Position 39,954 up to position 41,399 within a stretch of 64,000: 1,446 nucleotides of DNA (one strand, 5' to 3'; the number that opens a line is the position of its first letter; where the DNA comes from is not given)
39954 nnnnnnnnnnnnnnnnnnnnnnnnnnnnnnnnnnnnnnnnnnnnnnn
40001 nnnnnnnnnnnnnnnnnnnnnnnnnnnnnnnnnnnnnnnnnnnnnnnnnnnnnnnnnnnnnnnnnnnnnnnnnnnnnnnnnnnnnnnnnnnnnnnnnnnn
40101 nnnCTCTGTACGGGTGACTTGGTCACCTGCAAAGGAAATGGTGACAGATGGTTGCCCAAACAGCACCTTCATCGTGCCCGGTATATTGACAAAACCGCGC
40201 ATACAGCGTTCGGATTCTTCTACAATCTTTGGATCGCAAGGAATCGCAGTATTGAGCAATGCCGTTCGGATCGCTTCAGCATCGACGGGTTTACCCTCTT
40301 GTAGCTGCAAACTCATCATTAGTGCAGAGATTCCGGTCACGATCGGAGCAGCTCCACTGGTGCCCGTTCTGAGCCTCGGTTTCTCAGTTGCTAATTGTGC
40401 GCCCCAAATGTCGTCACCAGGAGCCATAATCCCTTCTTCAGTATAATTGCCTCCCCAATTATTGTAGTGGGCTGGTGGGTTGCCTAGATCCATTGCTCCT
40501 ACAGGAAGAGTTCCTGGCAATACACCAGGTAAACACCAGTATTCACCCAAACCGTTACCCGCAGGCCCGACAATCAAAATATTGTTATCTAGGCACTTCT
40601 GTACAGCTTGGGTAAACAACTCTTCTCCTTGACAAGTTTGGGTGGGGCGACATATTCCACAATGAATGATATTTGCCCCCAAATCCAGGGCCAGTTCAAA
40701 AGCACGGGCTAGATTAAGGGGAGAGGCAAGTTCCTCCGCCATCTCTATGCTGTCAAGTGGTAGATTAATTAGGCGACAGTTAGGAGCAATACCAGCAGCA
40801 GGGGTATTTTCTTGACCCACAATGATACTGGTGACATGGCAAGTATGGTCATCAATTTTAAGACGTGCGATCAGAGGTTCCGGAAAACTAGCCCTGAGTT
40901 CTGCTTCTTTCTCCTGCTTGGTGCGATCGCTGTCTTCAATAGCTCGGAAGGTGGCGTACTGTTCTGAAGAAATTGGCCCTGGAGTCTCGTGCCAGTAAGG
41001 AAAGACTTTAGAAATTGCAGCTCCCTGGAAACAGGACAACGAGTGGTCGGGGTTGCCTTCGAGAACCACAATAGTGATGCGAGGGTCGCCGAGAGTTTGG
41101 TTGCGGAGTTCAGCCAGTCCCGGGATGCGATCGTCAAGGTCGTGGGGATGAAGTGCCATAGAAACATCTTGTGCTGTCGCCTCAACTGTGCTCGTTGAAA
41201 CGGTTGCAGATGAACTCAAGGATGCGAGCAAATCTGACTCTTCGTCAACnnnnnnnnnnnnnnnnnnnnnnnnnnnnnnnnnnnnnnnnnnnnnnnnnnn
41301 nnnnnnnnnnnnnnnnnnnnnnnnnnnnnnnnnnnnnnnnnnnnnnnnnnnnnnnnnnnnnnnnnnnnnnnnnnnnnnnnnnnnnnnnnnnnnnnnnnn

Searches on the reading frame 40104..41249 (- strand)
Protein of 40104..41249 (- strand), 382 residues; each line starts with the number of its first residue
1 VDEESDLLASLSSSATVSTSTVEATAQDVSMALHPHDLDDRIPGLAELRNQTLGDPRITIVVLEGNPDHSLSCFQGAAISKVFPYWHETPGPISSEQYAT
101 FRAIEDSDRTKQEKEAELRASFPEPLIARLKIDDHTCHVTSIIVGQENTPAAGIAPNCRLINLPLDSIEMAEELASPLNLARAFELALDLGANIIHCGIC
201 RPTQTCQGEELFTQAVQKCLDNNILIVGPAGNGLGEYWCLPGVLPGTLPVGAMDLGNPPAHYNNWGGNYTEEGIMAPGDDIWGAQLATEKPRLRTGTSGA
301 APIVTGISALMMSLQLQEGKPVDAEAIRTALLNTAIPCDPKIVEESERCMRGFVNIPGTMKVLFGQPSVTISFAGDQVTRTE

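Call 29: search_solved_structures(query=window:40104-41249:-, max_evalue=1e-40, show_alignments=2)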
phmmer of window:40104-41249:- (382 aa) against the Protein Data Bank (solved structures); distinct sequences matched with E-value up to 1e-40: 7.
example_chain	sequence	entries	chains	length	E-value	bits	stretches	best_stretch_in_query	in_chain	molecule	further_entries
4h6x_A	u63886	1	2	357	2e-160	537.3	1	30-381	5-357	Thiazoline oxidase/subtilisin-like protease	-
4aks_A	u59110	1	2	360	2.6e-155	520.4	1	13-366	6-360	THIAZOLINE OXIDASE/SUBTILISIN-LIKE PROTEASE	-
4akt_A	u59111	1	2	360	7.1e-154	515.7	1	13-366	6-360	THIAZOLINE OXIDASE/SUBTILISIN-LIKE PROTEASE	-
4h6w_A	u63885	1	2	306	4.8e-56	193.7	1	132-366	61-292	N-terminal cyanobactin protease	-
4h6v_A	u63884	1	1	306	9.4e-49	169.7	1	133-365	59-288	Subtilisin-like protein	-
3zxx_A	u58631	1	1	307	1.9e-48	168.8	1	133-365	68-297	SUBTILISIN-LIKE PROTEIN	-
3zxy_A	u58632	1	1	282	5.1e-48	167.3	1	133-365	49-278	SUBTILISIN-LIKE PROTEIN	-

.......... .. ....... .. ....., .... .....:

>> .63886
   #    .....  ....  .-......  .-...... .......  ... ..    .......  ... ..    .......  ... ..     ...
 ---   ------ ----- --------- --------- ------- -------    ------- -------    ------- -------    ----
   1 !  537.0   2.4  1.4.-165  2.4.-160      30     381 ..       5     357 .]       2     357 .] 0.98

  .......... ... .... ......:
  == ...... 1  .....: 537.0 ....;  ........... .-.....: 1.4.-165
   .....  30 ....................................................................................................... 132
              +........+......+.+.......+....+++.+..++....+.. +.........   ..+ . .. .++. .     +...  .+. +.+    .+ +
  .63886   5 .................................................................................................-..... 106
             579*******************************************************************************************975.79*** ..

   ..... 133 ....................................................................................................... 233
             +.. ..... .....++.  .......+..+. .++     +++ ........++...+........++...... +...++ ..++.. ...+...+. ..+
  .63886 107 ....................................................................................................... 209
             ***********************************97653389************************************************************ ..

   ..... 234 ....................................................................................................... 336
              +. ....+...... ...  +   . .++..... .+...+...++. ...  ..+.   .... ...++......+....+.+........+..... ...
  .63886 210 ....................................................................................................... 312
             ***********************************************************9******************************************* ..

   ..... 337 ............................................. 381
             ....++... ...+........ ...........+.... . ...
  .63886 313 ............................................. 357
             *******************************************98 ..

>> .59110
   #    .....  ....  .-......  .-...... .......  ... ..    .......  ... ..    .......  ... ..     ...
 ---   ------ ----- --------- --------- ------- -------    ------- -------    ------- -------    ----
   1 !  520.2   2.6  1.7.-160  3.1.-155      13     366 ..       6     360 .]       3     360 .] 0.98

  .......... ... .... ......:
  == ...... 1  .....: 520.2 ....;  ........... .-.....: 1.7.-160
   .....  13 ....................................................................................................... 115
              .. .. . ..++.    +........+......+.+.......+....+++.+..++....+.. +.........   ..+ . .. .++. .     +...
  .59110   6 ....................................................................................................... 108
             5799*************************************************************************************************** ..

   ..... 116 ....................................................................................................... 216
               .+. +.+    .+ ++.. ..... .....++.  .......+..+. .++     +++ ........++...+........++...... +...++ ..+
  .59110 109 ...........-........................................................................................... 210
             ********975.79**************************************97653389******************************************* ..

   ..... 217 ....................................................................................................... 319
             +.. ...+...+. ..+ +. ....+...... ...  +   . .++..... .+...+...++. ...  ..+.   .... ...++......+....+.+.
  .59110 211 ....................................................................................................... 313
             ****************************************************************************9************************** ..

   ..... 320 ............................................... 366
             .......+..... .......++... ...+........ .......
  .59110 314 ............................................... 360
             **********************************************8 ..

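Call 32: find_homologous_proteins(query=window:40104-41249:-, max_evalue=1e-30)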
Query window:40104-41249:- (382 aa): 58 proteins with E <= 1e-30 among 8000 candidates.
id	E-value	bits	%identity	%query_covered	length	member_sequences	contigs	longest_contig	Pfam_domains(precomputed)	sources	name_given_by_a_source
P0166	8.4e-151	520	64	92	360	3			PF00082.28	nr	nr:Chain A, Thiazoline Oxidase/subtilisin-like Protease [Prochloron didemni] 4AKS_B Chain B, Thiazol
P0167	2.3e-149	516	63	92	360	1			PF00082.28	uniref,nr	uniref:THIAZOLINE OXIDASE/SUBTILISIN-LIKE PROTEASE n=1 Tax=Prochloron didemni TaxID=1216 RepID=UPI00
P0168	1.2e-145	504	61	97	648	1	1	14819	PF00881.30,PF00082.28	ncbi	ncbi:MAG: SagB family peptide dehydrogenase [Coleofasciculus sp. E2-BRE-01]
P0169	1.1e-130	454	60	88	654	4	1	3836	PF18047.7,PF00082.28,PF18065.7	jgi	jgi:hypothetical protein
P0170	7.4e-115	402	59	80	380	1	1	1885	PF00082.28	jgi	jgi:cyanobactin maturation PatA/PatG family protease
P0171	1.4e-103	365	75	58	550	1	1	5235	PF18047.7,PF00082.28,PF18065.7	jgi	-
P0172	4.9e-102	360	78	55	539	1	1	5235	PF18047.7,PF00082.28,PF18065.7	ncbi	-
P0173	1.2e-101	359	48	88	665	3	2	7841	PF18047.7,PF00082.28,PF18065.7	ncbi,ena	-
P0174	2.7e-99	351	48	88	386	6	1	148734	PF00082.28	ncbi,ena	-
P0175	1.1e-98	349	67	62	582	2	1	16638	PF18047.7,PF00082.28,PF18065.7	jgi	jgi:thiazoline dehydrogenase / protease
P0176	1.1e-98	349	73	55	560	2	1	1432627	PF18047.7,PF00082.28,PF18065.7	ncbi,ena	-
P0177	1.8e-98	348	49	84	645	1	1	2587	PF18047.7,PF00082.28,PF18065.7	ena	-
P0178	1.1e-96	342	55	68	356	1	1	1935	PF00082.28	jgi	jgi:hypothetical protein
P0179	2.2e-95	338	48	89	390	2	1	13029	PF00082.28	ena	-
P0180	1.8e-93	332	49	85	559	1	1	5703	PF18047.7,PF00082.28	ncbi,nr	ncbi:MAG: PatA/PatG family cyanobactin maturation protease, partial [Moorea sp. SIO2I5]|nr:PatA/PatG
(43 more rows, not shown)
